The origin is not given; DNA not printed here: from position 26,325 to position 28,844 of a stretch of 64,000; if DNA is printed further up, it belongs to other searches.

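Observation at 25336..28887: Promoter-proximal operon encoding a sigma-70 / DUF262 (GmrS-ParB-like) fusion protein next to the lysogeny module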

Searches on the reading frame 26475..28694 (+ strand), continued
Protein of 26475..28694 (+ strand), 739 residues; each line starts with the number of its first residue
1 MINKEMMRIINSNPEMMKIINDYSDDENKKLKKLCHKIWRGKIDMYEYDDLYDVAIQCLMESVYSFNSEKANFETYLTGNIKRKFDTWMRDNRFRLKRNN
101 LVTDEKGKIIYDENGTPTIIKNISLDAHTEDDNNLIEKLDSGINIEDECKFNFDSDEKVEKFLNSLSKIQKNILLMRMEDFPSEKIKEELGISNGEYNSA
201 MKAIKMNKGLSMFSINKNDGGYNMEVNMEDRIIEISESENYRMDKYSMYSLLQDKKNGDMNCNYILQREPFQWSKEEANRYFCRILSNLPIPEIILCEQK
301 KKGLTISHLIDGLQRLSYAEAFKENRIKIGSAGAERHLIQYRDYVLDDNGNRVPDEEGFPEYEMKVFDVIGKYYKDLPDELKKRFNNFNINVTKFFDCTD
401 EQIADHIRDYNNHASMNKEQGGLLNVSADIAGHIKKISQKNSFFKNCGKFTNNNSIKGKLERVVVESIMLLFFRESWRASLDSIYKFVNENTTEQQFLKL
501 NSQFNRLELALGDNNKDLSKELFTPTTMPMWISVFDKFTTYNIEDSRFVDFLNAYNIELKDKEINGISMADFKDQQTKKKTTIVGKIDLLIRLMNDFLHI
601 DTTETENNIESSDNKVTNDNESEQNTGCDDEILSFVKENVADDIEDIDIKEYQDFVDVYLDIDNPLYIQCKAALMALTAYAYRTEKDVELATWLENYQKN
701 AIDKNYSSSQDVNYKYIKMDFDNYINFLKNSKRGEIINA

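Call 28: search_solved_structures(query=A1, max_evalue=1, show_alignments=3)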
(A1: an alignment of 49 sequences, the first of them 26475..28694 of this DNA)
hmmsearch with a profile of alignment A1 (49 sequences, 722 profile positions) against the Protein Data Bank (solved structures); distinct sequences matched with E-value up to 1: 88 (the best 60 are shown).
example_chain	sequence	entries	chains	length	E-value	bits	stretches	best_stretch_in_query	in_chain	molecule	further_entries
3mzy_A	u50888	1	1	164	1.5e-09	39.9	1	39-194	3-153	RNA polymerase sigma-H factor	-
8h3v_G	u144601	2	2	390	6.1e-08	34.5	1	37-163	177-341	RNA polymerase sigma factor SigA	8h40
7l7b_F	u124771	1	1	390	8.3e-07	30.8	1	42-163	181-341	RNA polymerase sigma factor SigA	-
1rp3_A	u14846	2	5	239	1.8e-06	29.7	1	35-181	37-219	RNA polymerase sigma factor SIGMA-28 (FliA) | RNA polymerase sigma factor FliA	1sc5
9dvs_G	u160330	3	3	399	8.1e-06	27.5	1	37-163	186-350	RNA polymerase sigma factor SigA1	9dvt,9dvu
7ckq_F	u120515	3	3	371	9e-06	27.4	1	42-162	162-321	RNA polymerase sigma factor SigA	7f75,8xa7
7xya_F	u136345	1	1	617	1e-05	27.2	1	42-163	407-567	RNA polymerase sigma factor RpoD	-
8x6f_E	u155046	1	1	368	1.6e-05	26.5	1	42-162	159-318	RNA polymerase sigma factor SigA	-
7ye1_F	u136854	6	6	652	2.9e-05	25.7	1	42-163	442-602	RNA polymerase sigma factor RpoD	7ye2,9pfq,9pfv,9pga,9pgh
4xln_F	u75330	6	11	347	3e-05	25.6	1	42-162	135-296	RNA polymerase sigma factor SigA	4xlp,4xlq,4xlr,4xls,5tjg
1l9u_H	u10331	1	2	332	3.9e-05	25.2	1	42-162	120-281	SIGMA FACTOR SIGA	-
1l9z_H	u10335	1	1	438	6.7e-05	24.5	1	42-162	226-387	SIGMA FACTOR SIGA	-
7pp4_f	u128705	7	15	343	0.00012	23.7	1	42-162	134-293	RNA polymerase sigma factor SigB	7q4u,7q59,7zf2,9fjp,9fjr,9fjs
8a5r_AAA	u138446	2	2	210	0.00012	23.7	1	94-183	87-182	Light-activated DNA-binding protein EL222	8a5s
8b3z_A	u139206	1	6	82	0.00013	23.5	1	24-86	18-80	RNA polymerase sigma factor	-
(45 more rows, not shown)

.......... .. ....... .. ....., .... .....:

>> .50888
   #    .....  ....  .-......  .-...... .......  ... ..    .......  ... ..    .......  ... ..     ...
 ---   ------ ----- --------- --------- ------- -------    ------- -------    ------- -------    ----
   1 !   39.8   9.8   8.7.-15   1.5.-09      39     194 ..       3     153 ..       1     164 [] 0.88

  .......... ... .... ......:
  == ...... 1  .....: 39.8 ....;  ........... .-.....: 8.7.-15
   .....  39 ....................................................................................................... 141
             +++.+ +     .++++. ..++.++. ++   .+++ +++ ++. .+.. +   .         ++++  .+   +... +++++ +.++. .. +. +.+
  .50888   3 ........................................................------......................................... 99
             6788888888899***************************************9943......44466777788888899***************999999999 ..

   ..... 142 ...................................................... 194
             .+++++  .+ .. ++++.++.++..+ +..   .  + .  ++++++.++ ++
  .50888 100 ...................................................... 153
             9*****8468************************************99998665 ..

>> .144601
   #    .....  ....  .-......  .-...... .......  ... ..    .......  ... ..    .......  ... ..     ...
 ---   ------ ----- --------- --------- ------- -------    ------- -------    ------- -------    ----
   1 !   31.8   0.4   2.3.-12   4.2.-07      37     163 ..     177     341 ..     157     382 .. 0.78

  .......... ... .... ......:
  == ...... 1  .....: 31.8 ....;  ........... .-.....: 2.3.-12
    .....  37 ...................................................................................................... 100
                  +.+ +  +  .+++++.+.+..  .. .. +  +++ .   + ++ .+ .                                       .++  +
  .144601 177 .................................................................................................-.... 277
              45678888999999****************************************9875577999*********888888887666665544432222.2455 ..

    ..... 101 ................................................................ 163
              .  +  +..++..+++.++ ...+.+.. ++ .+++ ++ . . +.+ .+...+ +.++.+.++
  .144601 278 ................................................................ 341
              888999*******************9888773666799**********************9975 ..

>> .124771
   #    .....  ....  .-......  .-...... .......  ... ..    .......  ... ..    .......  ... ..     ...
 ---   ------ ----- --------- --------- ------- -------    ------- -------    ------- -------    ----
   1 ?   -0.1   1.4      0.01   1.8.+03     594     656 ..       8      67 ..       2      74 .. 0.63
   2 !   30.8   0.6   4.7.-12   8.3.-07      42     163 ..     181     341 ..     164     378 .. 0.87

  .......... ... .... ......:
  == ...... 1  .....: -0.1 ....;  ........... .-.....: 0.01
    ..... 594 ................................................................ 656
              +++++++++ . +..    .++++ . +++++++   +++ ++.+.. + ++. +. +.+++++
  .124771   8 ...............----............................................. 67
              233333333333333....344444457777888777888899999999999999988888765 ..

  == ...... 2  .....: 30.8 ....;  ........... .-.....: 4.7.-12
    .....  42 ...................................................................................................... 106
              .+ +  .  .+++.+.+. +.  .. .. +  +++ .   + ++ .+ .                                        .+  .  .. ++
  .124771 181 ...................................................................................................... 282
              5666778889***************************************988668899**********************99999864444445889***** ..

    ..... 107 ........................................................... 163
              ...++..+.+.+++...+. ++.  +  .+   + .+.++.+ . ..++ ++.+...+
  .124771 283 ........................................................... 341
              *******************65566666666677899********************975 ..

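Call 29: search_protein_families(library=pfam, alignment_id=A1, max_evalue=0.01)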
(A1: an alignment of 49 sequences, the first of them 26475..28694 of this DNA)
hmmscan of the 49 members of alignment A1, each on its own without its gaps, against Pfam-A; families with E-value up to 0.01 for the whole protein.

A. member 1, window:26475-28694:+ (739 aa): 3 families
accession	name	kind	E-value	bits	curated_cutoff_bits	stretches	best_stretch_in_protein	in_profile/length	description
PF04542.20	Sigma70_r2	-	7.2e-05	23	24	1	31-93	9-69/71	Sigma-70 region 2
PF03235.19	GmrSD_N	-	0.0016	19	33.2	1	265-406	16-154/199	GmrSD restriction endonuclease, N-terminal domain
PF08281.18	Sigma70_r4_2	-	0.0043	17.1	25.7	1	157-201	2-47/54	Sigma-70, region 4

B. families by the number of members that match (of 49 scanned): 15 families
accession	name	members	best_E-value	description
PF03235.19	GmrSD_N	37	4.4e-12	GmrSD restriction endonuclease, N-terminal domain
PF04542.20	Sigma70_r2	26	1.2e-07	Sigma-70 region 2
PF08281.18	Sigma70_r4_2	10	2.3e-06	Sigma-70, region 4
PF07638.17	Sigma70_ECF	7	9e-06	ECF sigma factor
PF00196.25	GerE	6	2.7e-05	Bacterial regulatory proteins, luxR family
PF04545.22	Sigma70_r4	2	0.0035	Sigma-70, region 4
PF24409.1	wHTH-PRTase_assc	1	0.00032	wHTH-PRTase associated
PF07900.17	DUF1670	1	0.00041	Protein of unknown function (DUF1670)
PF07319.16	DnaI_N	1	0.00072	Primosomal protein DnaI N-terminus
PF13384.12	HTH_23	1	0.00074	Homeodomain-like domain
PF14372.11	hAT-like_RNase-H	1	0.0017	hAT-like transposase, RNase-H fold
PF15890.11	Peptidase_Mx1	1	0.0017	Putative zinc-binding metallo-peptidase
PF19570.5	DUF6088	1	0.0077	Family of unknown function (DUF6088)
PF21246.3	Usp38-like_N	1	0.0084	Ubiquitin carboxyl-terminal hydrolase 38-like, N-terminal domain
PF19610.4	DUF6115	1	0.0094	Family of unknown function (DUF6115)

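Call 33: find_homologous_proteins(query=A1, max_evalue=0.00001)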
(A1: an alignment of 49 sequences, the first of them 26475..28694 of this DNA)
Query A1 (49 sequences) (739 aa, profile of the alignment): 889 proteins with E <= 0.00001 among 8000 candidates; the best 120 are listed.
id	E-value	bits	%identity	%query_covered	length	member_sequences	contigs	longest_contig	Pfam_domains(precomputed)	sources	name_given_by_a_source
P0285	1.8e-237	808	31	97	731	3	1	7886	-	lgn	-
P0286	5.6e-237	807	32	98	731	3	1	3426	-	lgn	-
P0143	2.3e-236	805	35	92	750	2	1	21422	PF08281.19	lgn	-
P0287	6.5e-235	800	33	98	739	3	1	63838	PF03235.20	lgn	-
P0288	3.5e-233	794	54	96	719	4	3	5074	PF04542.21,PF03235.20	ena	-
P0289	2.5e-232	791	36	96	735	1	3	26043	-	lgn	-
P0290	2.4e-231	788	43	95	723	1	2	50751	-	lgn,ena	-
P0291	4.5e-231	787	37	96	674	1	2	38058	-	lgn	-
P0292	4.9e-231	787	51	95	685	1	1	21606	PF03235.20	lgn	-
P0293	5.1e-231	787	44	92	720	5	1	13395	-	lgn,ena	-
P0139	7.3e-229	780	39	96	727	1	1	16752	PF04542.21,PF03235.20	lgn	-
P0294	1.2e-228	779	38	94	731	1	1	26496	-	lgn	-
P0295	6.4e-228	777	65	98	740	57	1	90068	-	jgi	jgi:RNA polymerase sigma factor (sigma-70 family)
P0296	8.7e-228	776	51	97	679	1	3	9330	PF07638.18,PF03235.20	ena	-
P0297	1.2e-227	776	67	97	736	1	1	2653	PF04542.21,PF03235.20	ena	-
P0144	4.4e-227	774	35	94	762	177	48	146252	-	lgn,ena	-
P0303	9.7e-227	773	38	87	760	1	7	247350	-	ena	-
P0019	7.2e-223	760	70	97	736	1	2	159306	PF04542.21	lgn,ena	-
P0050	4.0e-222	758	68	97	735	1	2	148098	PF04542.21,PF03235.20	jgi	jgi:RNA polymerase sigma factor (sigma-70 family)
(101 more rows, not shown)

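Call 35: find_encoding_contigs(protein=P0144, flank=8000, max_places=1)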
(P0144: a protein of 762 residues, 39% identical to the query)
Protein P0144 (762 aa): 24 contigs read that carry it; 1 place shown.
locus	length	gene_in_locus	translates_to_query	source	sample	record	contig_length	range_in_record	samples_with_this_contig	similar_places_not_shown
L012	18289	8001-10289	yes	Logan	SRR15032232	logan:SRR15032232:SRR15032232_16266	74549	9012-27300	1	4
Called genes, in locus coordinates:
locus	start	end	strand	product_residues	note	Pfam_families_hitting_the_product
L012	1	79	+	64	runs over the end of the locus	PF08271:Zn_Ribbon_TF (faint)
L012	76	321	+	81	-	-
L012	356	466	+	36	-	-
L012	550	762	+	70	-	-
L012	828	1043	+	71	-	-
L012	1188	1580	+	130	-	-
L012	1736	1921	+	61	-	-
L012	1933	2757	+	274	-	PF00589:Phage_integrase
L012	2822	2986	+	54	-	-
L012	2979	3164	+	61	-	-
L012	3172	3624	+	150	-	-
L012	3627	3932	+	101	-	-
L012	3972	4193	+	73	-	-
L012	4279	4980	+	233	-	-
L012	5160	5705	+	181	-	PF03235:GmrSD_N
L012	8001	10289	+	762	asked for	-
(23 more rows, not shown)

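Call 36: find_encoding_contigs(protein=P0287, flank=8000, max_places=1)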
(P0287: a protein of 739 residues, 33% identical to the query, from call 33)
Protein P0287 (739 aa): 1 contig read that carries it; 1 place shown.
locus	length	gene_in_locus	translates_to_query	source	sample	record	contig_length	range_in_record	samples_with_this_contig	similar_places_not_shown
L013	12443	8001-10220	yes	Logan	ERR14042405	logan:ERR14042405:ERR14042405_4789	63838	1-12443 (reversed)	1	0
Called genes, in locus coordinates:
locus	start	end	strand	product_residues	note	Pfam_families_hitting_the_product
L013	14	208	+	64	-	-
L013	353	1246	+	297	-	PF20188:DUF6551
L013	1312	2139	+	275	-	PF00589:Phage_integrase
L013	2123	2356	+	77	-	-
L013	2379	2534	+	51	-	-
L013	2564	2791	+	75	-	-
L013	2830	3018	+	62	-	-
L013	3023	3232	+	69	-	-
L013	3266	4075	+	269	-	PF03235:GmrSD_N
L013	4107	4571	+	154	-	-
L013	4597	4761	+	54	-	-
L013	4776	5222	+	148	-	-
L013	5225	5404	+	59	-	-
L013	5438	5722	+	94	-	-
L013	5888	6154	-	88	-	PF13560:HTH_31 (weak), PF01381:HTH_3, PF13443:HTH_26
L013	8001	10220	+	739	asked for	PF03235:GmrSD_N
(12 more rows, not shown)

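Call 39: find_related_loci(query=A3, collection=genome_contigs, flank=10000)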
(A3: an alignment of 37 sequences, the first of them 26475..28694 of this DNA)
Query A3 (739 aa) in genome_contigs; peptide patterns used: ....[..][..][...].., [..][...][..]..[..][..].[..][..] (x = any residue, [..] = any of these).
134 stretches matched a pattern; 36 encode a relative of the query (tblastn E <= 1e-3); 36 distinct loci.
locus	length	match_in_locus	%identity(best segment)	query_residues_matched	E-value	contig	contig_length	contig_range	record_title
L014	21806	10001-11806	64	8-604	0e+0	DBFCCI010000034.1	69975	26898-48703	MAG TPA_asm: Lachnospira sp. isolate MAG5428 k141_30820, whole genome shotgun sequence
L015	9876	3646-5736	38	13-724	9e-130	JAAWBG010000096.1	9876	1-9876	MAG: Lachnospiraceae bacterium isolate ABMPRH_237_1 k141_1512787, whole genome shotgun sequence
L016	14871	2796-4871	36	16-724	1e-121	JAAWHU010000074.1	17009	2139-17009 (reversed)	MAG: Hungatella sp. isolate ABMPRH_201_1 SL341416_scaffold_8335, whole genome shotgun sequence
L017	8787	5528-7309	40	16-611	2e-120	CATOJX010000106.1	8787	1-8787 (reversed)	MAG TPA_asm: uncultured Lachnospiraceae bacterium isolate MGG29070_1680015493 genome assembly, contig: SRR9205165_3711,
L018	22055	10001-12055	36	15-725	6e-117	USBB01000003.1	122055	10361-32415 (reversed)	uncultured Eubacterium sp. isolate UMGS1550 genome assembly, contig: NODE_92_length_122055_cov_7.348074, whole genome sh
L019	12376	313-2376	36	20-724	1e-114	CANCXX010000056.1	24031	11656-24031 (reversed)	MAG TPA_asm: uncultured bacterium isolate ERR6760096_bin.74_metawrap_v1.3_MAG genome assembly, contig: ERZ12802846.2309,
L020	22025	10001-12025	34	16-726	2e-112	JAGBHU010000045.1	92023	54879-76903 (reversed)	MAG: Coprococcus sp. isolate RGIG9131 Water_deer_Rectum.Co__c1162762, whole genome shotgun sequence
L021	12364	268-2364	34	15-724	5e-116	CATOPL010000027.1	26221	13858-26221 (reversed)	MAG TPA_asm: uncultured Lachnospiraceae bacterium isolate MGG28615_1680015491 genome assembly, contig: SRR9205151_1559,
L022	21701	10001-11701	37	19-600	2e-107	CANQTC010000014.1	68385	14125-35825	MAG: uncultured Coprococcus sp. isolate Lapin-026__bin103 genome assembly, contig: Lapin-026__NODE_395_length_68385_cov_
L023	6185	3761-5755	31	13-697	4e-84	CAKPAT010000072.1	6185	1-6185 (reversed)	MAG: uncultured Bacilli bacterium isolate REFINED_METABAT215_TOP10_CONTIGS_1500_ASSEMBLY_K77_MERGED__Hadza_MoBio_C-REDO_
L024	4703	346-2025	31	18-600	2e-78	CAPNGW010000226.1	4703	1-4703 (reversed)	MAG TPA_asm: uncultured Lachnospiraceae bacterium isolate MGBC102304 genome assembly, contig: MGBC102304.226, whole geno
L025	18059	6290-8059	32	18-598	3e-76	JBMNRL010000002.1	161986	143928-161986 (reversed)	MAG: Blautia sp. isolate SBF912SR2HQ0045 scaffold_305_c1, whole genome shotgun sequence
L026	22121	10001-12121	28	18-729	1e-75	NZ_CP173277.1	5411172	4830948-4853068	Lacrimispora sp. HJ-01 chromosome, complete genome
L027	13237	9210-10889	31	15-596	1e-72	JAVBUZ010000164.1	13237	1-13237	MAG: Lachnospiraceae bacterium isolate EPI_MAG_00295 c_000010534296, whole genome shotgun sequence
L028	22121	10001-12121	28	18-729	2e-77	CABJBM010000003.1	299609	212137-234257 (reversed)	Lachnospiraceae bacterium isolate MGYG-HGUT-00152 genome assembly, contig: ERS138181.8080_1_83.3, whole genome shotgun s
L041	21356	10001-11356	31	242-726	8e-53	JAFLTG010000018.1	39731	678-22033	MAG: Lachnospiraceae bacterium isolate HAN047 Seq18, whole genome shotgun sequence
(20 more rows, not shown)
